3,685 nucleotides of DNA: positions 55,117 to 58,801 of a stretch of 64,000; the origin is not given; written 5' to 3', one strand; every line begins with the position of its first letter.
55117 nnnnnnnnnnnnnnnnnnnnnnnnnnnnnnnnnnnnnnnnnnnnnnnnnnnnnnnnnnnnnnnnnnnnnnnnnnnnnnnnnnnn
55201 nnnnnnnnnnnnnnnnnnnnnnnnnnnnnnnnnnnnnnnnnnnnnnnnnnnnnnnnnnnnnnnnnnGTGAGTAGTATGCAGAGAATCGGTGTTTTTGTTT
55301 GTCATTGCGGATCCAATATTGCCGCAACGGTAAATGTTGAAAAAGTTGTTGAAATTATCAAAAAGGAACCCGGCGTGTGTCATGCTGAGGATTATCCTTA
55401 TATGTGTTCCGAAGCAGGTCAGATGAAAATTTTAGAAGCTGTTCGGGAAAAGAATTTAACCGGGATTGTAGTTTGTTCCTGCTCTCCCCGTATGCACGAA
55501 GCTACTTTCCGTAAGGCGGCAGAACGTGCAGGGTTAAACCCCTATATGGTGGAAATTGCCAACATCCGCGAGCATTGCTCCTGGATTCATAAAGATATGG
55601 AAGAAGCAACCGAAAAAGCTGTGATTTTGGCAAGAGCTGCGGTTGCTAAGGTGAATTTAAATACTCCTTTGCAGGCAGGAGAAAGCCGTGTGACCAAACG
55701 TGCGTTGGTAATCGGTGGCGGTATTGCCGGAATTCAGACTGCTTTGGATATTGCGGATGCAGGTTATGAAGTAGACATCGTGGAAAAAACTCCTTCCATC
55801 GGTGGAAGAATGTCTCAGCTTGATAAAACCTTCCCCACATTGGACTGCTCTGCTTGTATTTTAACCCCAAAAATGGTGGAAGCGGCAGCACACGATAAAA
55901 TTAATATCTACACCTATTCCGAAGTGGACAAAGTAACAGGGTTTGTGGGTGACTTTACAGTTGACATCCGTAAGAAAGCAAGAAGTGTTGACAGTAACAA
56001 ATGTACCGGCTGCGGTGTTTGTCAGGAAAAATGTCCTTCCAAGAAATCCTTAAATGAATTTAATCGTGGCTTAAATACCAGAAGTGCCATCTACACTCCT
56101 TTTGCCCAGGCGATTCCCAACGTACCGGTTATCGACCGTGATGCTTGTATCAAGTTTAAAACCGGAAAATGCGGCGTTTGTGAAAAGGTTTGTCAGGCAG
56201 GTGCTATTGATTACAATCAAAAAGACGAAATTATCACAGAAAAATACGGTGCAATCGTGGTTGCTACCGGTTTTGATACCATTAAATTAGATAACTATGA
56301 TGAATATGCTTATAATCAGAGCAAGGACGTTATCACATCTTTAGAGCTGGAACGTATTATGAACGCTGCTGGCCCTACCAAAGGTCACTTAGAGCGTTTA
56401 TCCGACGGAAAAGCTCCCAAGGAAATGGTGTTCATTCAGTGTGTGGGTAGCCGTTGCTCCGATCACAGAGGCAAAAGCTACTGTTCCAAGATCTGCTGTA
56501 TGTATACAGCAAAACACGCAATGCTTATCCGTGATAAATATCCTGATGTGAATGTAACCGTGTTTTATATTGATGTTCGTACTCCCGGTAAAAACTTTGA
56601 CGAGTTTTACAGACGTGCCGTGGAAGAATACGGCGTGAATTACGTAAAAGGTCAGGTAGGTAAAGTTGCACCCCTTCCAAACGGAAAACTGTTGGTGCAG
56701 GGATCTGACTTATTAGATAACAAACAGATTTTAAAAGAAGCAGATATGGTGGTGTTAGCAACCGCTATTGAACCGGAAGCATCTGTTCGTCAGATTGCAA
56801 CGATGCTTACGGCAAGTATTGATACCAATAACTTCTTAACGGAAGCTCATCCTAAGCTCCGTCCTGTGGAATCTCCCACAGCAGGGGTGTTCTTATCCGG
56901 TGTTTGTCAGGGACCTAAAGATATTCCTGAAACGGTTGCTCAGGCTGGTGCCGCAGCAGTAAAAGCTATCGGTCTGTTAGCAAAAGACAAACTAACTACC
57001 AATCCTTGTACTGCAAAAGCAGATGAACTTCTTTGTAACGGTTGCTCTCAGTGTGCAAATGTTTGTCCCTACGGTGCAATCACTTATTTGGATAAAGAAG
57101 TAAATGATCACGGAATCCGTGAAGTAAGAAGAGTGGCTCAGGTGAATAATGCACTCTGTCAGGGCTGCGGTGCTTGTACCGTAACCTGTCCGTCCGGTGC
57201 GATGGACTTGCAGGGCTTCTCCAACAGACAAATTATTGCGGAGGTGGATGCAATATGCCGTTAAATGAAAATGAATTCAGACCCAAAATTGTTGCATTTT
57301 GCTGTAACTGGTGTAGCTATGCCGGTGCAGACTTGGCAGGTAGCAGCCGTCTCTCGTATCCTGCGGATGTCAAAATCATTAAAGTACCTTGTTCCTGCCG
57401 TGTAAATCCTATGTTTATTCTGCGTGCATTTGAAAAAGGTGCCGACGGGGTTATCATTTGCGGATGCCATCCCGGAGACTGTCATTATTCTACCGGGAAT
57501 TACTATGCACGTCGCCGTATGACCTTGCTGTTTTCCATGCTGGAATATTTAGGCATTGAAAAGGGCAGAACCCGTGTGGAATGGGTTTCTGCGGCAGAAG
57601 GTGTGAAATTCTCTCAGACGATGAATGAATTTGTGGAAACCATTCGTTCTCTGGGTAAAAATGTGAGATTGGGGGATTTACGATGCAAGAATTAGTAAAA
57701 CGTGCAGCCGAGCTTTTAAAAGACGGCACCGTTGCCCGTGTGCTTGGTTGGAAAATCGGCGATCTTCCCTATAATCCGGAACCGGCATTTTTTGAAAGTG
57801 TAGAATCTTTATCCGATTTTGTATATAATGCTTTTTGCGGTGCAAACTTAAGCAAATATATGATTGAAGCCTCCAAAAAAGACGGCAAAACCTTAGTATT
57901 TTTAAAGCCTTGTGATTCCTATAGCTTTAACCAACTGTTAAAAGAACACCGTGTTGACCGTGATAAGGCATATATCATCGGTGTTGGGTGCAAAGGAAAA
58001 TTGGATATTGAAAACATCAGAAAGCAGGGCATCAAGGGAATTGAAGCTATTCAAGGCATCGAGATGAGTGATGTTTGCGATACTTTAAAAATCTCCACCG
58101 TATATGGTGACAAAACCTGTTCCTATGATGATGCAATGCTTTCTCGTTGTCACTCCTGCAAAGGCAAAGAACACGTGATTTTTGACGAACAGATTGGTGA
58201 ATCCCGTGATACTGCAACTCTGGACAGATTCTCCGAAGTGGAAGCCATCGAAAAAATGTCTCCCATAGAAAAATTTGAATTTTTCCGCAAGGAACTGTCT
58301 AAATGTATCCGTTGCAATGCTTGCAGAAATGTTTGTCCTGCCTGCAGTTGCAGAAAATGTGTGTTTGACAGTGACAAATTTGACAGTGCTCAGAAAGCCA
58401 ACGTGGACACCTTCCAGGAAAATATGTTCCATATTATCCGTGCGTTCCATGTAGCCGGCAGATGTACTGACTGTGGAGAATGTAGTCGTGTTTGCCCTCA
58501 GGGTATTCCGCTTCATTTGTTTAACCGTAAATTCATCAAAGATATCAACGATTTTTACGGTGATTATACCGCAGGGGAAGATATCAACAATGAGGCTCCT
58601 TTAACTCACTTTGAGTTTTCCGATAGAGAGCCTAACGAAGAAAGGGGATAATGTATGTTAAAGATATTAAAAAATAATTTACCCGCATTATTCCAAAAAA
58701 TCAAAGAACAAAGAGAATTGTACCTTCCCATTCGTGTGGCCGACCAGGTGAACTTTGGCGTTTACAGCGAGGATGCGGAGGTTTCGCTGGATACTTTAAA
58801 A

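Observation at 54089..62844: Nine-gene operon fusing an HdrBCA-MvhD/Flx-type module to an anchorless, atypical FrdB/FrdA-like pair: a candidate uncharacterised electron-bifurcating reductase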

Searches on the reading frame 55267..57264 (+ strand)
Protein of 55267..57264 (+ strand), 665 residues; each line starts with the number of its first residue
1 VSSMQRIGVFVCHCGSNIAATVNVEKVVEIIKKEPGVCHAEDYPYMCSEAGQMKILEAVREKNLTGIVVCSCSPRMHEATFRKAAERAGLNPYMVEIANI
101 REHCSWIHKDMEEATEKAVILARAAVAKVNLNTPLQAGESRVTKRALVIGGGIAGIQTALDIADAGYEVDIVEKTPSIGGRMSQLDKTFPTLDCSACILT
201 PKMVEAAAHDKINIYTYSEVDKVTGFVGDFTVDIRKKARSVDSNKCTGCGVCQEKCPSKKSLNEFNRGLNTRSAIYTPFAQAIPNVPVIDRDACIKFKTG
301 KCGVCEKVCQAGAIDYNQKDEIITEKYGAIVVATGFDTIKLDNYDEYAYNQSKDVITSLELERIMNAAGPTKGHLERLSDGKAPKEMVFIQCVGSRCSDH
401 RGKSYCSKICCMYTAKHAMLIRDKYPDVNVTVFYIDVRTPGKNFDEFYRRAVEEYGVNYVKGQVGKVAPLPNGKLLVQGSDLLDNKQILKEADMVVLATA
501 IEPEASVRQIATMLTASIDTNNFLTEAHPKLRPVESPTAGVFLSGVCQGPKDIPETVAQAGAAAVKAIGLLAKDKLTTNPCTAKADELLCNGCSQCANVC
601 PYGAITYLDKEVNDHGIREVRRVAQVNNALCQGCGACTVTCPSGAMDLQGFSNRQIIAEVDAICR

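Call 6: search_protein_families(library=pfam, proteins=[window:55267-57264:+], max_evalue=0.01)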
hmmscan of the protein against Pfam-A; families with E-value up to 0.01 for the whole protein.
window:55267-57264:+ (665 aa): 24 families
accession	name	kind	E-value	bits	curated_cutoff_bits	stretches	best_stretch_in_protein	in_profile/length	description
PF00037.32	Fer4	-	1.9e-18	65.9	21.1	3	586-606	4-24/24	4Fe-4S binding domain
PF12838.12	Fer4_7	-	1.4e-15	57.9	27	2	590-645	2-52/52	4Fe-4S dicluster domain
PF12837.12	Fer4_6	-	1.6e-15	56.6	25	4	586-605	5-24/24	4Fe-4S binding domain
PF13484.11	Fer4_16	-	9.8e-13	49.1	30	1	590-614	2-26/66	4Fe-4S double cluster binding domain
PF14697.11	Fer4_21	-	2.4e-10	40.8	35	1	236-259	31-54/59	4Fe-4S dicluster domain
PF13237.11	Fer4_10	-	1.4e-09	38.1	25.5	2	585-642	4-53/53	4Fe-4S dicluster domain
PF07992.20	Pyr_redox_2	-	6.4e-09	36.1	26.1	2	146-343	3-115/291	Pyridine nucleotide-disulphide oxidoreductase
PF25160.1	LdpA_Fe-S-bd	-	7.7e-09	35.7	27.6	2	624-647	21-44/49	LdpA Fe-S cluster-binding domain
PF12797.12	Fer4_2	-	2e-07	31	24.5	1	240-258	4-22/22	4Fe-4S binding domain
PF13450.12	NAD_binding_8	-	2.4e-07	31.4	21.9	1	148-197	1-50/68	NAD(P)-binding Rossmann-like domain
PF13187.11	Fer4_9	-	2.8e-07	30.9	27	1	590-646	2-52/52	4Fe-4S dicluster domain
PF13183.11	Fer4_8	-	3.5e-06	27.9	27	1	590-644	5-67/68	4Fe-4S dicluster domain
PF12831.13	FAD_oxidored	-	4.9e-06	26.5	27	1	147-184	3-40/416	FAD dependent oxidoreductase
PF01266.30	DAO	-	7.6e-06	26.1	27.9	1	146-180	2-36/353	FAD dependent oxidoreductase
PF12798.12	Fer4_3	-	2.2e-05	25.3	27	0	631-645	1-15/15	4Fe-4S binding domain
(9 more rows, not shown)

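Call 7: search_protein_families(library=ncbifam, proteins=[window:55267-57264:+], max_evalue=0.01)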
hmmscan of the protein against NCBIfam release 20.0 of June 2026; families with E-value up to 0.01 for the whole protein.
window:55267-57264:+ (665 aa): 120 families (the best 25 are shown)
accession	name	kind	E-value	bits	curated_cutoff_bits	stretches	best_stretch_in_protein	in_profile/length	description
NF040770.1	hetero_SS_HdrA2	exception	5.9e-239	795.2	1100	1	6-663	1-640/777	CoB-CoM heterodisulfide reductase HdrA2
NF041778.1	hetero_SS_HdrA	equivalog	2.9e-188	627.3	1400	1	3-663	4-650/771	ferredoxin:CoB-CoM heterodisulfide reductase subunit HdrA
NF041891.1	hdrA_Methbact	equivalog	6e-175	583.6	1300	1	6-663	2-635/762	ferredoxin:CoB-CoM heterodisulfide reductase subunit HdrA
TIGR04105.1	FeFe_hydrog_B1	subfamily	3.1e-12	45.9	450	2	578-647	132-206/462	monomeric [FeFe] hydrogenase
TIGR01971.1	NuoI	subfamily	3.3e-12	46.1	113.05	2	589-648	43-100/121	NADH-quinone oxidoreductase, chain I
NF042909.1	FMH_DH_FwdF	exception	1.1e-11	44.4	375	2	585-649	254-314/336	tungsten-dependent formylmethanofuran dehydrogenase subunit FwdF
NF009410.0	PRK12771.1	subfamily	5.5e-11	41.7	516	2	133-182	128-177/566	NAD(P)-binding protein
TIGR02179.1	PorD_KorD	subfamily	2.4e-10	40.4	60.05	2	230-259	40-70/78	2-oxoacid:acceptor oxidoreductase, delta subunit, pyruvate/2-ketoisovalerate family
NF005503.0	PRK07118.1-2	equivalog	3.3e-10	39.7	252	2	233-321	156-236/292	RnfABCDGE type electron transport complex subunit B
NF040864.1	HgcB_ferredoxin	equivalog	3.4e-09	36.4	99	1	579-649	5-64/93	mercury methylation ferredoxin HgcB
TIGR02734.1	crtI_fam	subfamily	2.1e-08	33.3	238.1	1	146-205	1-61/504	phytoene desaturase family protein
NF045637.1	carotdesatCrtDProt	equivalog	2.6e-08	32.8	580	1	147-204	2-59/485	1-hydroxycarotenoid 3,4-desaturase CrtD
NF006221.0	PRK08348.1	subfamily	3.8e-08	33.1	124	1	588-648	44-94/136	NADH-plastoquinone oxidoreductase subunit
TIGR02512.1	FeFe_hydrog_A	subfamily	3.8e-08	32.6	405.95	2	241-324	4-78/375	[FeFe] hydrogenase, group A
NF042987.1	OGOR_delta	exception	4.6e-08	33.1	125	1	582-646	25-85/89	2-oxoglutarate ferredoxin oxidoreductase subunit delta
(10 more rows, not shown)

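Call 66: search_solved_structures(query=window:55267-57264:+, show_alignments=0, max_evalue=1e-10)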
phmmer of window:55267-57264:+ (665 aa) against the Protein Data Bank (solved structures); distinct sequences matched with E-value up to 1e-10: 7.
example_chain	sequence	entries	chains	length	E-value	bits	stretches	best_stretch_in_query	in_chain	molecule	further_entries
5odc_A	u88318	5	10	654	2.7e-205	686.7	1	5-663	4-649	Heterodisulfide reductase, subunit A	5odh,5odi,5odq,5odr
8rvu_a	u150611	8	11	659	3.1e-201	673.2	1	5-663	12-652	H(2):CoB-CoM heterodisulfide,ferredoxin reductase subunit A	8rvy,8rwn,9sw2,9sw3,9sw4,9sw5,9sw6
8rvv_A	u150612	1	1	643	5.3e-201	672.5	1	6-663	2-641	H(2):CoB-CoM heterodisulfide,ferredoxin reductase subunit A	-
7bkb_A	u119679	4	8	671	4.5e-183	613.2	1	5-663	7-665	CoB--CoM heterodisulfide reductase iron-sulfur subunit A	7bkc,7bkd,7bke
9sfi_A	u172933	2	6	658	4.4e-174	583.5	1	5-663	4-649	CoB--CoM heterodisulfide reductase iron-sulfur subunit A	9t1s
6tjr_A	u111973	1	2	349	7.5e-39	136.8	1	329-570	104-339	Fumarate reductase/succinate dehydrogenase flavoprotein domain protein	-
9sw6_G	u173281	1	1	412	1.5e-12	49.9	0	586-650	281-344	Polyferredoxin protein MvhB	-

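Call 74: search_solved_structures(query=window:55267-57264:+, show_alignments=1, max_evalue=1e-150)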
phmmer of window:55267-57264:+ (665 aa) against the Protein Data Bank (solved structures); distinct sequences matched with E-value up to 1e-150: 5.
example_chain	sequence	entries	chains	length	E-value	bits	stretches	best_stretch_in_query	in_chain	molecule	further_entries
5odc_A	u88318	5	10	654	2.7e-205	686.7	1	5-663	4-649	Heterodisulfide reductase, subunit A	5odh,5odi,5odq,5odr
8rvu_a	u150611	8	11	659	3.1e-201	673.2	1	5-663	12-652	H(2):CoB-CoM heterodisulfide,ferredoxin reductase subunit A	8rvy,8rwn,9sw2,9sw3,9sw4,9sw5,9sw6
8rvv_A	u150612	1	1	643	5.3e-201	672.5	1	6-663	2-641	H(2):CoB-CoM heterodisulfide,ferredoxin reductase subunit A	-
7bkb_A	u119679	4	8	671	4.5e-183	613.2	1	5-663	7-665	CoB--CoM heterodisulfide reductase iron-sulfur subunit A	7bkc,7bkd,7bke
9sfi_A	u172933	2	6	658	4.4e-174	583.5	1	5-663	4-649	CoB--CoM heterodisulfide reductase iron-sulfur subunit A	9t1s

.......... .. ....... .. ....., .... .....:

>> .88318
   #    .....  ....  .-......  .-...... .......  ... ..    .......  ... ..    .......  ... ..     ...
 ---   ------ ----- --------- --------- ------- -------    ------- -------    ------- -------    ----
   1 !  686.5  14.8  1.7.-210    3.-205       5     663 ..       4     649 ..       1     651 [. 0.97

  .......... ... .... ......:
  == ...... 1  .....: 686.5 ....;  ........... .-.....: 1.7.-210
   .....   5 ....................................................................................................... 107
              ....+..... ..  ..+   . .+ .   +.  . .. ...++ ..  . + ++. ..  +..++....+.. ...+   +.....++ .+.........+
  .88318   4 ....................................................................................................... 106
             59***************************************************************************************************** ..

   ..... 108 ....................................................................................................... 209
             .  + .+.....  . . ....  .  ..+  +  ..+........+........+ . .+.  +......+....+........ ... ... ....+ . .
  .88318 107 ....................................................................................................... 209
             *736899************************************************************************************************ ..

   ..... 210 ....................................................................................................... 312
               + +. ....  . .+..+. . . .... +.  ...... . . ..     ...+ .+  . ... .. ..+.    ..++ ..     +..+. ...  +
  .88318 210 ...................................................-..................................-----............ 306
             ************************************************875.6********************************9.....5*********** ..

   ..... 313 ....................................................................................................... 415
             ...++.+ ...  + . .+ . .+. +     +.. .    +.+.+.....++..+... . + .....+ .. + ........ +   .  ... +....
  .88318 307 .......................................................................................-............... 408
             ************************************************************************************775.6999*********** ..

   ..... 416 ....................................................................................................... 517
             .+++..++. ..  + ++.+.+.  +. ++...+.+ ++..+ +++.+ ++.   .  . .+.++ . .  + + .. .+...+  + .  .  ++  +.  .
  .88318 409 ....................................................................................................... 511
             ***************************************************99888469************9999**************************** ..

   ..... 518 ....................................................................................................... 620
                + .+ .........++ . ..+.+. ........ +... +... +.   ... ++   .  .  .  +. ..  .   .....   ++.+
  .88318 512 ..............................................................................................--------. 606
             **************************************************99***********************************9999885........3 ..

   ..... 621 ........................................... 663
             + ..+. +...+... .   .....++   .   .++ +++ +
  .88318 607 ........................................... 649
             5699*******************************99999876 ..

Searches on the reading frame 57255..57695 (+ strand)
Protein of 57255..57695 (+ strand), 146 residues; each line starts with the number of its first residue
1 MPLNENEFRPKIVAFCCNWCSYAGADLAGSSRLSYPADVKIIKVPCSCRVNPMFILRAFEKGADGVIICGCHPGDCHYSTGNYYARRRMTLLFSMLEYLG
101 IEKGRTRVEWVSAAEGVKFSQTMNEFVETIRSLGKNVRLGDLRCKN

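Call 6: search_protein_families(library=pfam, proteins=[window:57255-57695:+], max_evalue=0.01)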
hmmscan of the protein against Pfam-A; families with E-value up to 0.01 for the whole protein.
window:57255-57695:+ (146 aa): 1 family
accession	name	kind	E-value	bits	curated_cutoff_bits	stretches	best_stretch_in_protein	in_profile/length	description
PF02662.21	FlpD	-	7.8e-56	187.8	22.3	1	12-134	1-123/123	Methyl-viologen-reducing hydrogenase, delta subunit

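Call 7: search_protein_families(library=ncbifam, proteins=[window:57255-57695:+], max_evalue=0.01)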
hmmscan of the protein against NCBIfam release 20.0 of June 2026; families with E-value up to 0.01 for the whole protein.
window:57255-57695:+ (146 aa): 4 families
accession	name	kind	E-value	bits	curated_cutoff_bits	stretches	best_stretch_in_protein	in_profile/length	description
NF040770.1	hetero_SS_HdrA2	exception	1.2e-52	179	1100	1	5-135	643-773/777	CoB-CoM heterodisulfide reductase HdrA2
NF045873.1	F420_non_VhuD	exception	9.3e-38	129.3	215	1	10-136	2-128/132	F420-non-reducing hydrogenase iron-sulfur subunit VhuD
NF041891.1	hdrA_Methbact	equivalog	1.9e-13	49.6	1300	1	10-132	644-760/762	ferredoxin:CoB-CoM heterodisulfide reductase subunit HdrA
NF041778.1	hetero_SS_HdrA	equivalog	4.2e-08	31.5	1400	1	12-71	656-715/771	ferredoxin:CoB-CoM heterodisulfide reductase subunit HdrA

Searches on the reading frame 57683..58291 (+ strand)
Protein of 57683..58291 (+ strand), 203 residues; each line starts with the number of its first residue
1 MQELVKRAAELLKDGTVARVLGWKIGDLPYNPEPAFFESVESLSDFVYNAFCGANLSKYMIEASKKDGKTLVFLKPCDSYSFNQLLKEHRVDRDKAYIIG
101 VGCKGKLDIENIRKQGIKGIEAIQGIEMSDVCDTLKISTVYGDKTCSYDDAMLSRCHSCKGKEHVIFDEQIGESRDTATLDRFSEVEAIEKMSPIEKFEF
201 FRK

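Call 91: search_protein_families(library=pfam, proteins=[window:57683-58291:+], max_evalue=10)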
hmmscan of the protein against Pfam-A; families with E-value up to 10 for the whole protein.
window:57683-58291:+ (203 aa): 2 families
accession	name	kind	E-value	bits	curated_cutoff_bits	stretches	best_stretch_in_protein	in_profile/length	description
PF04432.18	FrhB_FdhB_C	-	0.00041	20.7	23.3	1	69-160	3-99/150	Coenzyme F420 hydrogenase/dehydrogenase, beta subunit C terminus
PF02789.23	Peptidase_M17_N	-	0.06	13.7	23.4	1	94-131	53-90/129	Cytosol aminopeptidase family, N-terminal domain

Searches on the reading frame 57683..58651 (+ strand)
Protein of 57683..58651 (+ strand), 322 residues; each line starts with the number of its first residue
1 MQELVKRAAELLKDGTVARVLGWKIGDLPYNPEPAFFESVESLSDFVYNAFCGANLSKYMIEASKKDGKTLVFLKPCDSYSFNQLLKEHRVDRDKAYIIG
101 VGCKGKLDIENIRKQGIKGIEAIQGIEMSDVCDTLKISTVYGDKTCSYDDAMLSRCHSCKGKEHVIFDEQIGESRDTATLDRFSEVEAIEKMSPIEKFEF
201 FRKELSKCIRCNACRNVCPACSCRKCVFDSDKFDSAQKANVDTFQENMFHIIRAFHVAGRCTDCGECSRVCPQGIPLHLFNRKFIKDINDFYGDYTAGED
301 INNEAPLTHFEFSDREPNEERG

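Call 6: search_protein_families(library=pfam, proteins=[window:57683-58651:+], max_evalue=0.01)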
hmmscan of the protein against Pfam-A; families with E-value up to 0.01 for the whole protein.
window:57683-58651:+ (322 aa): 9 families
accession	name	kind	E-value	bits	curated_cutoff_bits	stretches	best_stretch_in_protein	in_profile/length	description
PF13183.11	Fer4_8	-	5.8e-09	36.8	27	1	204-275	1-68/68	4Fe-4S dicluster domain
PF13237.11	Fer4_10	-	2.3e-06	27.9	25.5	2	203-272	4-53/53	4Fe-4S dicluster domain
PF12797.12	Fer4_2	-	7.8e-06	26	24.5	2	204-220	6-22/22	4Fe-4S binding domain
PF00037.32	Fer4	-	9.5e-06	25.7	21.1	2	259-275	6-22/24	4Fe-4S binding domain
PF13534.11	Fer4_17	-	1.5e-05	25.9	22.2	1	207-275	1-60/61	4Fe-4S dicluster domain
PF13187.11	Fer4_9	-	2e-05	24.9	27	1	207-274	1-50/52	4Fe-4S dicluster domain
PF13484.11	Fer4_16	-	0.0011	20.2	30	1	207-273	1-65/66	4Fe-4S double cluster binding domain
PF12838.12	Fer4_7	-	0.0012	19.6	27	1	207-275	1-52/52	4Fe-4S dicluster domain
PF12837.12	Fer4_6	-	0.002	18.4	25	1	258-274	6-22/24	4Fe-4S binding domain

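Call 7: search_protein_families(library=ncbifam, proteins=[window:57683-58651:+], max_evalue=0.01)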
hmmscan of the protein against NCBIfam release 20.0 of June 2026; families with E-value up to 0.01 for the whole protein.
window:57683-58651:+ (322 aa): 25 families
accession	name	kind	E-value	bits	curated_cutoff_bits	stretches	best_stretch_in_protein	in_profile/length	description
NF045670.1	quin_L_LdhH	equivalog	2e-07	29.7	800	1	203-282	301-377/706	L-lactate dehydrogenase (quinone) large subunit LdhH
TIGR00273.1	TIGR00273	equivalog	4.2e-07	29.2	444.8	1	197-288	286-372/432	LutB/LldF family L-lactate oxidation iron-sulfur protein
NF006391.0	PRK08640.1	equivalog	1.8e-06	27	244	1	181-278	130-229/254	succinate dehydrogenase iron-sulfur subunit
TIGR00384.1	dhsB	subfamily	4.4e-06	26.3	88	1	202-275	136-212/222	succinate dehydrogenase and fumarate reductase iron-sulfur protein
NF009226.0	PRK12576.1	equivalog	1.3e-05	24.7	344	1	185-276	135-225/317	succinate dehydrogenase/fumarate reductase iron-sulfur subunit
TIGR02176.1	pyruv_ox_red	equivalog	1.7e-05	22.9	911.35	1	205-273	682-753/1167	pyruvate:ferredoxin (flavodoxin) oxidoreductase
TIGR02512.1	FeFe_hydrog_A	subfamily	3.7e-05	22.7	405.95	1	204-274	5-65/375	[FeFe] hydrogenase, group A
NF004898.0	PRK06259.1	equivalog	4.5e-05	22.3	385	1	192-276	130-203/488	fumarate reductase (CoM/CoB) subunit TfrB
NF005746.0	PRK07570.1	subfamily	9.6e-05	21.8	243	1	205-280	156-233/250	succinate dehydrogenase/fumarate reductase iron-sulfur subunit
NF038196.1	ferrodoxin_EFR1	subfamily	0.0001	22.4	75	1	232-273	157-198/242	EFR1 family ferrodoxin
NF040763.1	FeFe_hydrog_A6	exception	0.00034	19.1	765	1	184-274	123-203/571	NADH-dependent [FeFe] hydrogenase, group A6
NF003454.1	PRK05035.1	equivalog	0.00037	19.1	345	1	204-284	365-431/556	electron transport complex subunit RsxC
NF009051.0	PRK12385.1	equivalog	0.00038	20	333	1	203-275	144-219/244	succinate dehydrogenase/fumarate reductase iron-sulfur subunit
NF045796.1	DsrK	equivalog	0.00056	18.6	400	0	253-277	112-136/453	sulfate reduction electron transfer complex DsrMKJOP subunit DsrK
NF040864.1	HgcB_ferredoxin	equivalog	0.00074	19.3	99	0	259-275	14-30/93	mercury methylation ferredoxin HgcB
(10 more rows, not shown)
